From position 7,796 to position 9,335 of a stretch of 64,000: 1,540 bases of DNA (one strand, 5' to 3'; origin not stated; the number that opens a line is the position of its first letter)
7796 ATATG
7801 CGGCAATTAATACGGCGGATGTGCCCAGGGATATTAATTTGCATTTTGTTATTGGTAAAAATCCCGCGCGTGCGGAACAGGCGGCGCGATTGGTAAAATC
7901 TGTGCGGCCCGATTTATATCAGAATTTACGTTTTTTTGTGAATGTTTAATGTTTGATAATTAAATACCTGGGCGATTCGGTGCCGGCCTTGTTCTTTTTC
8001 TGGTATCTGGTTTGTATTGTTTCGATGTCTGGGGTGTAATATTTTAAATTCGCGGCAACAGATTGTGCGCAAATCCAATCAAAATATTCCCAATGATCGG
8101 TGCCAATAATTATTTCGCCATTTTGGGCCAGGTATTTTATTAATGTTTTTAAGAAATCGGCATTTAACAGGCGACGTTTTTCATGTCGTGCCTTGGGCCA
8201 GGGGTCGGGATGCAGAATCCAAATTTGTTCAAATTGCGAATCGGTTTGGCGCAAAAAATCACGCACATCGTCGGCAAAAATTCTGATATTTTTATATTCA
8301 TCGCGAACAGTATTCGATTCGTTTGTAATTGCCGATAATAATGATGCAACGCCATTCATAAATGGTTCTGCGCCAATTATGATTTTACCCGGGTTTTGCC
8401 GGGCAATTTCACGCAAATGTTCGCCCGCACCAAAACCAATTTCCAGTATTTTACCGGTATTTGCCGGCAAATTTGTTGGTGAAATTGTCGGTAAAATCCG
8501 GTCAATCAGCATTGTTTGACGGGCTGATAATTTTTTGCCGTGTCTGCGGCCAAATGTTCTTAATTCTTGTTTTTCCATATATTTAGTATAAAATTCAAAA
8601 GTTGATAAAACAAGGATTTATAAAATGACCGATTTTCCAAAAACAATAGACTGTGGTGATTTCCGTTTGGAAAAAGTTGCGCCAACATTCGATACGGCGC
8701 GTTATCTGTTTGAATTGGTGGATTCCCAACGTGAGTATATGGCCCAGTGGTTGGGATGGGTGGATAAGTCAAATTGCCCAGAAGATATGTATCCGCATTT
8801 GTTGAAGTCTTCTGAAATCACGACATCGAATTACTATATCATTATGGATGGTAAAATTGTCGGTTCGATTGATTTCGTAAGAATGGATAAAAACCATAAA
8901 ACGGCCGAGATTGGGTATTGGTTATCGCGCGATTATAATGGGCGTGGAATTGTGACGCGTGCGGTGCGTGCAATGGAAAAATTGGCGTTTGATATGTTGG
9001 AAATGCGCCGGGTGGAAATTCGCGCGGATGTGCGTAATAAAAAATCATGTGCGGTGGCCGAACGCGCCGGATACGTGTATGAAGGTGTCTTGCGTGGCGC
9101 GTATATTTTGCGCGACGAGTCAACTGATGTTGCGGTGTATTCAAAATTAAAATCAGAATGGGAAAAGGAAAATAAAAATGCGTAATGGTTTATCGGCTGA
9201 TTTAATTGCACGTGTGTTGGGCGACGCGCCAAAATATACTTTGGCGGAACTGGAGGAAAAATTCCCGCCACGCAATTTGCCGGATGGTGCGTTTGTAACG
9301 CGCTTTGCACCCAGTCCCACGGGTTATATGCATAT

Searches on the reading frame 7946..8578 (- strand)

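Call 52: search_protein_families(library=pfam, proteins=[window:7946-8578:-], max_evalue=0.001)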
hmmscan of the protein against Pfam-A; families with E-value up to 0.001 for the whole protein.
window:7946-8578:- (210 aa): 1 family
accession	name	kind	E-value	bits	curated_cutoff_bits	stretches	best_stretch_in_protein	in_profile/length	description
PF02390.23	Methyltransf_4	-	7e-33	114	24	1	44-179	5-137/173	Putative methyltransferase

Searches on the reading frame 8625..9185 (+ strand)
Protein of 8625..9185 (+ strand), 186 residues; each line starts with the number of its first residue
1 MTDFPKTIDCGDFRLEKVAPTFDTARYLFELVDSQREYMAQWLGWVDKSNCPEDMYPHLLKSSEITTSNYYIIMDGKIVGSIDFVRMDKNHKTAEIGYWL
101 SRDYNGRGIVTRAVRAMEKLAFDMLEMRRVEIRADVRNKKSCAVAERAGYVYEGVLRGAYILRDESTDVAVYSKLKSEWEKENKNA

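Call 52: search_protein_families(library=pfam, proteins=[window:8625-9185:+], max_evalue=0.001)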
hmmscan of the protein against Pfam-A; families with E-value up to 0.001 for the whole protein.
window:8625-9185:+ (186 aa): 4 families
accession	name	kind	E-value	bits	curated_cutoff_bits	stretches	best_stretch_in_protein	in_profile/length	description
PF13302.13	Acetyltransf_3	-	3.7e-21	76.7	25.4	1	15-150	4-137/138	Acetyltransferase (GNAT) domain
PF00583.31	Acetyltransf_1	-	2.3e-12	47.6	20.7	1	53-150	18-116/116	Acetyltransferase (GNAT) family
PF13420.13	Acetyltransf_4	-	8.5e-06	26.3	24.3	1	70-167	52-151/155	Acetyltransferase (GNAT) domain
PF13523.12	Acetyltransf_8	-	4.9e-05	23.4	27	1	103-154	90-141/145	Acetyltransferase (GNAT) domain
